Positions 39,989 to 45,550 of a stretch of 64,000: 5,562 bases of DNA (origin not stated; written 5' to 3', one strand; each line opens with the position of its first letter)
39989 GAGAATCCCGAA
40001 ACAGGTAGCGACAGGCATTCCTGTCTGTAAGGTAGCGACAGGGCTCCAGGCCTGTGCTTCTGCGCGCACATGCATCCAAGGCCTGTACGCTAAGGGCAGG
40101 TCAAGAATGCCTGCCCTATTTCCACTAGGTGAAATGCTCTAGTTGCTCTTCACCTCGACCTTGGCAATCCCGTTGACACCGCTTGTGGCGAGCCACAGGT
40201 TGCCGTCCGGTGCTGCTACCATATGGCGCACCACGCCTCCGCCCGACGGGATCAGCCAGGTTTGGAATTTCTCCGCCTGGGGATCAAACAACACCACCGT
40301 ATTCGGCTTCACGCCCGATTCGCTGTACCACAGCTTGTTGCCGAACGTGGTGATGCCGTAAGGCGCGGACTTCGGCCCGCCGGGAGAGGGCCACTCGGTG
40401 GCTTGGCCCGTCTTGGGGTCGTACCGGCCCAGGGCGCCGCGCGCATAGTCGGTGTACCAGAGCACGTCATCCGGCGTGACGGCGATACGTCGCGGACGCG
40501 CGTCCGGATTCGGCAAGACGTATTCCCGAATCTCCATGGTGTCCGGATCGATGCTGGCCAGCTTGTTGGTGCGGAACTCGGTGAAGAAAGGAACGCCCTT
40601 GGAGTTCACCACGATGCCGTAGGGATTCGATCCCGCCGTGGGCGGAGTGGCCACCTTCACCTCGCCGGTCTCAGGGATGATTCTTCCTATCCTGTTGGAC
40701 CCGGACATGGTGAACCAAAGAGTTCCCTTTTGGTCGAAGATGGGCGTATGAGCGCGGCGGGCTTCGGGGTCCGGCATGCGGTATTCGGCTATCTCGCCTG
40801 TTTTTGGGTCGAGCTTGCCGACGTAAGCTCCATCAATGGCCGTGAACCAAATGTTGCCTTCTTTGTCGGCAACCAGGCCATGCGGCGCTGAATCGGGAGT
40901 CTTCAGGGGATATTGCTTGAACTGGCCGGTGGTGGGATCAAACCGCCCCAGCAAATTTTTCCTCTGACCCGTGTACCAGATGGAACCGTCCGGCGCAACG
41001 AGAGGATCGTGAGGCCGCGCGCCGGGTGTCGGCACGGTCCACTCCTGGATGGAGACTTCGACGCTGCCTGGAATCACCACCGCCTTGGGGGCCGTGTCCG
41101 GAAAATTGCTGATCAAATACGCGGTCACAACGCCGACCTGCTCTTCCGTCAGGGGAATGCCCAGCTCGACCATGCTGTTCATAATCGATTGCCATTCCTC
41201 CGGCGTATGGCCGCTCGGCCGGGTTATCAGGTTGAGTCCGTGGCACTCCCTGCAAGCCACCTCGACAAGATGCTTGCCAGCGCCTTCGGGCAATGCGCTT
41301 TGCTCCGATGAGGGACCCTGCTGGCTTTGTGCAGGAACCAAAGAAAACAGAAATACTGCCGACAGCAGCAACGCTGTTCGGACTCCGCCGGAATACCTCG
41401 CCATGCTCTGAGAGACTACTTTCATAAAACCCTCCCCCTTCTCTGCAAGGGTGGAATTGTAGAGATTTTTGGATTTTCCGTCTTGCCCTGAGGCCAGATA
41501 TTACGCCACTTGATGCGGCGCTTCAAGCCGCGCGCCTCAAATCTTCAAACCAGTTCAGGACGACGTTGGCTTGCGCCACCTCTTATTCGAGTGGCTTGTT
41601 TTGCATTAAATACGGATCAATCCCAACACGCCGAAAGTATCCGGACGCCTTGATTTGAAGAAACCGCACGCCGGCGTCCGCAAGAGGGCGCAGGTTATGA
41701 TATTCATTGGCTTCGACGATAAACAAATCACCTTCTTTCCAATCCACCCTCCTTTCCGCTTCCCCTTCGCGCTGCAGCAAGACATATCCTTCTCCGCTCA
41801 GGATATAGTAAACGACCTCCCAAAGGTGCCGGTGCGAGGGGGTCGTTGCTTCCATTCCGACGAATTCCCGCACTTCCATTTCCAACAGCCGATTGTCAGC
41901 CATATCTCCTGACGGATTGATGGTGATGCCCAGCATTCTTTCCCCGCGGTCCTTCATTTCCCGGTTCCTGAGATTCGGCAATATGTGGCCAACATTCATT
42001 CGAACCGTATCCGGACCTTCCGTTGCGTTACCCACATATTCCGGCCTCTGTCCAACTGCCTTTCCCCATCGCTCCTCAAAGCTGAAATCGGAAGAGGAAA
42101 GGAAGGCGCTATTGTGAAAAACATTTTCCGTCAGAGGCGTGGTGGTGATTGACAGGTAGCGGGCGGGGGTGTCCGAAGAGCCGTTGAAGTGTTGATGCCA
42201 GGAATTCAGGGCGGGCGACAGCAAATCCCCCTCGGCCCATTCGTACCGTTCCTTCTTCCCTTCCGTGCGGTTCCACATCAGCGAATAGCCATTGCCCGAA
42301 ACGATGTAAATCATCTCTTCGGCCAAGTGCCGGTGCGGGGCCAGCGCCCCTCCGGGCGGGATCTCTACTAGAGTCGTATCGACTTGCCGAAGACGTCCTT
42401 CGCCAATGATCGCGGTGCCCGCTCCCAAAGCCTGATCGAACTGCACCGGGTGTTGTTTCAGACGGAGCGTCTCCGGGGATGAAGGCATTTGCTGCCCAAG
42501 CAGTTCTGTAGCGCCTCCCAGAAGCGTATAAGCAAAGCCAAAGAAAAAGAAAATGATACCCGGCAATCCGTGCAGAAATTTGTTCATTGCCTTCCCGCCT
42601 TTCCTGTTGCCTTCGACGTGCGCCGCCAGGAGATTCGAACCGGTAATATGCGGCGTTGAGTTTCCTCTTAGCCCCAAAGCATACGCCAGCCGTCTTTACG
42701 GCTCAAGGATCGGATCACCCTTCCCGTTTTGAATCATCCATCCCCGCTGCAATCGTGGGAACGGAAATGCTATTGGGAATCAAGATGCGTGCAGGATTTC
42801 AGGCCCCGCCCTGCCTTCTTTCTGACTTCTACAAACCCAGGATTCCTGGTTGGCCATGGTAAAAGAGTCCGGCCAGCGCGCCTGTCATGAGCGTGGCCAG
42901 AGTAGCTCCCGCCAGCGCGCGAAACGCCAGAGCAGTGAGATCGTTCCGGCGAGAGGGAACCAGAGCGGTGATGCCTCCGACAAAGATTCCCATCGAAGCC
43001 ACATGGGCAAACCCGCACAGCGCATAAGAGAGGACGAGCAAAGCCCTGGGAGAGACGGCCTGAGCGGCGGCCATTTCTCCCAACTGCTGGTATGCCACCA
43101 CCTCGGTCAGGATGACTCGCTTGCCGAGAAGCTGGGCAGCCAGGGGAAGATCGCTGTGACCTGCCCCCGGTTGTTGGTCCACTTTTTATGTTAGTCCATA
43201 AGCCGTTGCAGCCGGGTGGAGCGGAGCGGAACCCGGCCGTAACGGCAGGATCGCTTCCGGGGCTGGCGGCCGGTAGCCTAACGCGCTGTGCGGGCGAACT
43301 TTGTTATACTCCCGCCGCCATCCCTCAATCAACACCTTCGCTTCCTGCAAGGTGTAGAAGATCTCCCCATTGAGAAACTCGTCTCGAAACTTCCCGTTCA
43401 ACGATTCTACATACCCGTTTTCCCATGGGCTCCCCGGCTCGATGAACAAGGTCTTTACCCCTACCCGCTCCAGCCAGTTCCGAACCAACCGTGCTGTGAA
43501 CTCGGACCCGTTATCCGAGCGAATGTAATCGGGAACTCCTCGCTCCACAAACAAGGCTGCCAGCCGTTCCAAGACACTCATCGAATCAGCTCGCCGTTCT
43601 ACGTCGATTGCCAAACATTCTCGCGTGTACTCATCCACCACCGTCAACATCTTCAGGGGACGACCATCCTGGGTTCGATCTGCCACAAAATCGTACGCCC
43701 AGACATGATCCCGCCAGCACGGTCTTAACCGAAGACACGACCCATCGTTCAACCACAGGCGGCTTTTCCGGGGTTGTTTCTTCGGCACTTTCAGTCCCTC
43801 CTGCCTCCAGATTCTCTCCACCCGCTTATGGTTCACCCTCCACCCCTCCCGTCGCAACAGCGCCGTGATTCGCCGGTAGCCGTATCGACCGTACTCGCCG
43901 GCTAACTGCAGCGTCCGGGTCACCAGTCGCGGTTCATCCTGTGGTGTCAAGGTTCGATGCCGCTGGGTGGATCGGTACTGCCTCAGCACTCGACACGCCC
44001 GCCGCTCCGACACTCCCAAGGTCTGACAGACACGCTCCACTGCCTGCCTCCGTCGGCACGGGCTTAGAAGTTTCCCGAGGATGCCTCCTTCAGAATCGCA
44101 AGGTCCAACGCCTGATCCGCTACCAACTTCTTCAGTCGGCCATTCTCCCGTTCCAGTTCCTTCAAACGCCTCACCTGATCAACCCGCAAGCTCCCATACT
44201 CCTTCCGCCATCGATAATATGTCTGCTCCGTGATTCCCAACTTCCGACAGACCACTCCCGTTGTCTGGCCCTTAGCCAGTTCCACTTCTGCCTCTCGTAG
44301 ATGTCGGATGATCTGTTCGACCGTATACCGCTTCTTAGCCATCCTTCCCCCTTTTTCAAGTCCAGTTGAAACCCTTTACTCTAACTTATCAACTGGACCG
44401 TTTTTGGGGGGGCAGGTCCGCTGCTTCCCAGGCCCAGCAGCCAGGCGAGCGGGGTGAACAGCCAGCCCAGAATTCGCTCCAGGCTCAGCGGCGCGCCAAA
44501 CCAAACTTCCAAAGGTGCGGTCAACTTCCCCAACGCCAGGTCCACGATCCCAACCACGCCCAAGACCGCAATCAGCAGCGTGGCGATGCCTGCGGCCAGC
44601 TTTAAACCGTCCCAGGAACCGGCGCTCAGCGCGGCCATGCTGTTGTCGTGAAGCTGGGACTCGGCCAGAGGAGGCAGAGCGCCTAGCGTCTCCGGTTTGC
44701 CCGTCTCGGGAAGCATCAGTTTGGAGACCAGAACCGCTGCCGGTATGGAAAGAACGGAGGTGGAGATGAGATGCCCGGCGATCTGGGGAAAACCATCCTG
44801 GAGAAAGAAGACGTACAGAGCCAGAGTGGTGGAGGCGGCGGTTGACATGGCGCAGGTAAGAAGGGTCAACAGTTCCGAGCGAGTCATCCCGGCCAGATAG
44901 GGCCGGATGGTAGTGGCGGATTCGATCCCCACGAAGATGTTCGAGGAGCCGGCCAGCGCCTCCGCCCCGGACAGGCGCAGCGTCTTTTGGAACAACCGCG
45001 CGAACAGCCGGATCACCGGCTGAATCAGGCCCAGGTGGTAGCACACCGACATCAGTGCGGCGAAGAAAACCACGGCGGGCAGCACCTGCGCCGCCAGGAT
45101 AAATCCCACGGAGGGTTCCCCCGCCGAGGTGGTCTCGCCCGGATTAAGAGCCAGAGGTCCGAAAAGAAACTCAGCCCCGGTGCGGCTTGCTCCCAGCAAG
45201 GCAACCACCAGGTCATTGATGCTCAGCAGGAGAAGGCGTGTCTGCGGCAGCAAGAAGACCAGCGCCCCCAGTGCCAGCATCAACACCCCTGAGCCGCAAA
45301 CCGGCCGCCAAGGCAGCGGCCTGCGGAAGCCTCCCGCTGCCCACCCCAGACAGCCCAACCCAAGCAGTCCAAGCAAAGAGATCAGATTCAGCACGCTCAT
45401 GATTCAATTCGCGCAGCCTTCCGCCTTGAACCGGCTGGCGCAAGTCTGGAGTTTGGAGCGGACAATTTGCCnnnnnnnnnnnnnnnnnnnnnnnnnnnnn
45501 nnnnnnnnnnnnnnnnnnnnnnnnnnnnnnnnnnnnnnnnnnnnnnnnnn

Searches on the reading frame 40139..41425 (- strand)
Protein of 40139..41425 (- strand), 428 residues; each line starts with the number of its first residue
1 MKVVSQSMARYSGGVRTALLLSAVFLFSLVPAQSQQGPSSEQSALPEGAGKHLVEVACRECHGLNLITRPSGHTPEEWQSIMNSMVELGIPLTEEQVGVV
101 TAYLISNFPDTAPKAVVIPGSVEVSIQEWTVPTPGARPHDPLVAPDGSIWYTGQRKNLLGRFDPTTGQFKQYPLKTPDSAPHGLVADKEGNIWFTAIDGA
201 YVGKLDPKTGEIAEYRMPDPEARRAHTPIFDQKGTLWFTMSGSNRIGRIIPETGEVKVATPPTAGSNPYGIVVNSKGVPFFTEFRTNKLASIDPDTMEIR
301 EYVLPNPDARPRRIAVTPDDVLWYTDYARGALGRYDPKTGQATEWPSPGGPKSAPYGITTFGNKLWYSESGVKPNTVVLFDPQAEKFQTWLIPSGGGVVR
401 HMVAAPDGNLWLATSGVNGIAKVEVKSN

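Call 8: search_protein_families(library=ncbifam, proteins=[window:40139-41425:-], max_evalue=0.01)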
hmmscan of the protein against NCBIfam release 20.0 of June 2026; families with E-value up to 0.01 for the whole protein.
window:40139-41425:- (428 aa): 5 families
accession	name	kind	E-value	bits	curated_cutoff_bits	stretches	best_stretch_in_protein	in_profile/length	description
NF000022.1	stregra_B_VgbA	exception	9.4e-40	136.6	600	2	210-423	45-251/299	streptogramin B lyase Vgb(A)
NF000096.1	stregra_B_VgbB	exception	1.3e-39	136.2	600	1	125-335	46-251/295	streptogramin B lyase Vgb(B)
TIGR03606.1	non_repeat_PQQ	subfamily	2.2e-09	36.7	434.55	0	309-341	30-62/454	glucose/sorbosone family PQQ-dependent dehydrogenase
NF052246.1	SorB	equivalog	2.4e-05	24.3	93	1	41-107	11-79/80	SorB family sulfite dehydrogenase c-type cytochrome subunit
NF052228.1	T9SS_PorZ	equivalog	0.0087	14.5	260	0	174-243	426-500/757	type IX secretion system anionic LPS delivery protein PorZ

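Call 9: search_protein_families(library=pfam, proteins=[window:40139-41425:-], max_evalue=0.01)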
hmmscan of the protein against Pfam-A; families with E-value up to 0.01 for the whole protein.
window:40139-41425:- (428 aa): 6 families
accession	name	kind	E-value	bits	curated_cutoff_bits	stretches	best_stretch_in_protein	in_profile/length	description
PF24684.1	Vgb_lyase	-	5.4e-55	186.7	50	2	123-277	126-276/290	Virginiamycin B lyase family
PF08450.18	SGL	-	8.2e-13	49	26.3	1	176-239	181-243/246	SMP-30/Gluconolactonase/LRE-like region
PF21959.2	DUF6923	-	3.2e-09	37.4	27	1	286-362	108-184/234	Repeat of unknown function (DUF6923)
PF07494.17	Reg_prop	-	3.5e-07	30.1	20.4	0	396-416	4-24/24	Two component regulator propeller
PF16819.11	DUF5074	-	3.7e-06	26.7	27.2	0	182-219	185-225/353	Domain of unknown function (DUF5074)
PF09000.15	Cytotoxic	-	0.0038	18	22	0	331-348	58-75/80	Cytotoxic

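Call 88: search_solved_structures(query=window:40139-41425:-, max_evalue=1e-10, show_alignments=2)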
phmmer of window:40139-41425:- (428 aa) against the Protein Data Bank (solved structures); distinct sequences matched with E-value up to 1e-10: 6.
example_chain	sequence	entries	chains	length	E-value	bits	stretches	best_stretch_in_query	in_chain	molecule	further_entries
2qc5_A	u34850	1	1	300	2e-54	188.1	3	125-251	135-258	Streptogramin B lactonase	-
2z2p_A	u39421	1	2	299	8.2e-43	149.8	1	127-370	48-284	Virginiamycin B lyase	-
2z2n_A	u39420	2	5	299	2.9e-42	148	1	143-370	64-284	virginiamycin B lyase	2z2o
6ren_A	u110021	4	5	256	2.3e-13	52.8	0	180-290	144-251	3fPizza6-SH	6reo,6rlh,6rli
7zph_A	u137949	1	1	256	4.2e-13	51.9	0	180-330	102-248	Pizza6-TNK-RSH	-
6rej_A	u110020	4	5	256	2.8e-12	49.2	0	179-290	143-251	Pizza6-SH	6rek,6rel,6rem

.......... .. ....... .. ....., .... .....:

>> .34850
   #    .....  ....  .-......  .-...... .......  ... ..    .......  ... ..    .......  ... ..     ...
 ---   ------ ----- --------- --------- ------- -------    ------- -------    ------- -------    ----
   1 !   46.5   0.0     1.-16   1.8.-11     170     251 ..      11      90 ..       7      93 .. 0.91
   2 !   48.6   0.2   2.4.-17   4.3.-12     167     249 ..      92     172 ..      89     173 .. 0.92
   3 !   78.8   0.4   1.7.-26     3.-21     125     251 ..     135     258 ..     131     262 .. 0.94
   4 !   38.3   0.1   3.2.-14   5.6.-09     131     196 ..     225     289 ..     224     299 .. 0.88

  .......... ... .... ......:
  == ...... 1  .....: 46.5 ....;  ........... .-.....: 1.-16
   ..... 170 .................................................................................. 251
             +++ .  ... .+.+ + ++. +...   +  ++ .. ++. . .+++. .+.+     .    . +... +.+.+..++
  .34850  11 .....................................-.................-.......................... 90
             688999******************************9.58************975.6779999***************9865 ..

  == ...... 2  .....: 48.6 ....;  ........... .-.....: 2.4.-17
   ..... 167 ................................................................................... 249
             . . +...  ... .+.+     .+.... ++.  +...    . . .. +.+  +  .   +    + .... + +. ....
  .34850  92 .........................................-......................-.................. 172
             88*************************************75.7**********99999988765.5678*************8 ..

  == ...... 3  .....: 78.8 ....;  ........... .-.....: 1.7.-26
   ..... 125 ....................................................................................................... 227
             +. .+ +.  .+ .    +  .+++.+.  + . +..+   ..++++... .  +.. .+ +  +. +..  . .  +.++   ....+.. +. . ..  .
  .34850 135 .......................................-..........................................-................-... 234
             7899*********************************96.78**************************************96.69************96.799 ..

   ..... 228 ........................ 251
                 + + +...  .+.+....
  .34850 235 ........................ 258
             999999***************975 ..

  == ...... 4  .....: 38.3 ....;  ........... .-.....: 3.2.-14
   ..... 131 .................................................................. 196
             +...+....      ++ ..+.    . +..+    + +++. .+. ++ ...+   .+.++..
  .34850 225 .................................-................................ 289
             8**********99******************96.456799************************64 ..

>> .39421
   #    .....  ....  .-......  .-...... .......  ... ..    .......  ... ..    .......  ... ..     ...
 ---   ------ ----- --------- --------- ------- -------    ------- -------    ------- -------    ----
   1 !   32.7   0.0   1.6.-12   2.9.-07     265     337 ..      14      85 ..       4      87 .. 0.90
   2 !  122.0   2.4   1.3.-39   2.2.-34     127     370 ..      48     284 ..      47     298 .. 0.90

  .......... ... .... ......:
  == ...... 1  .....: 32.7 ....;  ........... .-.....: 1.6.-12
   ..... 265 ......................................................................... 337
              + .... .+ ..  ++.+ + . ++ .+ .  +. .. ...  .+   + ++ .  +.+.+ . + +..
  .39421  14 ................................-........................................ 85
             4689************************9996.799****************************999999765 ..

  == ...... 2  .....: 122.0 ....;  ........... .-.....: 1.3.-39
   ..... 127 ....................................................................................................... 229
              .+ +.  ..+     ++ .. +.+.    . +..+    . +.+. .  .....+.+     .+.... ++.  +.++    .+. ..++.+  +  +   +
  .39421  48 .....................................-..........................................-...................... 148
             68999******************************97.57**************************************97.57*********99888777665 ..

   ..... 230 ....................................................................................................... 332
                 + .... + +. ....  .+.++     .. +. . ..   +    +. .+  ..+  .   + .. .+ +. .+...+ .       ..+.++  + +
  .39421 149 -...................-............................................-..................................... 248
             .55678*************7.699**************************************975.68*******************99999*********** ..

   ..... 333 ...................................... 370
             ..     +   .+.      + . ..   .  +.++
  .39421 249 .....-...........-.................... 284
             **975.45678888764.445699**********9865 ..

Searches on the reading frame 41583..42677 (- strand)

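Call 23: search_protein_families(library=pfam, proteins=[window:41583-42677:-], max_evalue=0.0001)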
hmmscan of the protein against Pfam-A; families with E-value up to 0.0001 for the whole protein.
window:41583-42677:- (364 aa): 4 families
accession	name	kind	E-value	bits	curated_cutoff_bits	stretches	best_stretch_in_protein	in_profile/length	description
PF07883.17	Cupin_2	-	2.4e-19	69.3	27.2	2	103-177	2-69/70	Cupin domain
PF02311.25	AraC_binding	-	2e-08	34.5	21.1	1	278-346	15-78/135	AraC-like ligand binding domain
PF12973.13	Cupin_7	-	9.2e-08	32.3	27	0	101-130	35-64/105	ChrR Cupin-like domain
PF00190.28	Cupin_1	-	1.7e-05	24.9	22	0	101-191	35-126/151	Cupin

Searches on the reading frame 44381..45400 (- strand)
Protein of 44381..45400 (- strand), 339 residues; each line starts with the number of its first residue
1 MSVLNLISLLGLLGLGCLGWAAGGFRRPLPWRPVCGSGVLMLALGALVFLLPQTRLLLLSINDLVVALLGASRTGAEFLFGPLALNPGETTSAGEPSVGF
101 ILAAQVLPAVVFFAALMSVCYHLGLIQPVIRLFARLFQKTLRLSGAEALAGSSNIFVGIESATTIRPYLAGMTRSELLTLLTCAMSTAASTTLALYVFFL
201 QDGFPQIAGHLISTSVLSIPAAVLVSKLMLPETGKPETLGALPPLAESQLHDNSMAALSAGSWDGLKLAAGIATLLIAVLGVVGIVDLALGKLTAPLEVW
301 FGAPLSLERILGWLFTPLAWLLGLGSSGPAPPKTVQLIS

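Call 24: search_protein_families(library=pfam, proteins=[window:44381-45400:-], max_evalue=0.0001)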
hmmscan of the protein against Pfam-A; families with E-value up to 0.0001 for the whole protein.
window:44381-45400:- (339 aa): 3 families
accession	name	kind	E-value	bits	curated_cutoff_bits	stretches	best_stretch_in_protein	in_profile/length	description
PF07662.18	Nucleos_tra2_C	-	1.1e-23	84.5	32.3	1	210-324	1-115/213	Na+ dependent nucleoside transporter C-terminus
PF07670.19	Gate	-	2.2e-12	47.8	29.6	1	104-200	2-101/104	Nucleoside recognition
PF01773.25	Nucleos_tra2_N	-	4e-11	43.7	27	1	10-83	1-74/74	Na+ dependent nucleoside transporter N-terminus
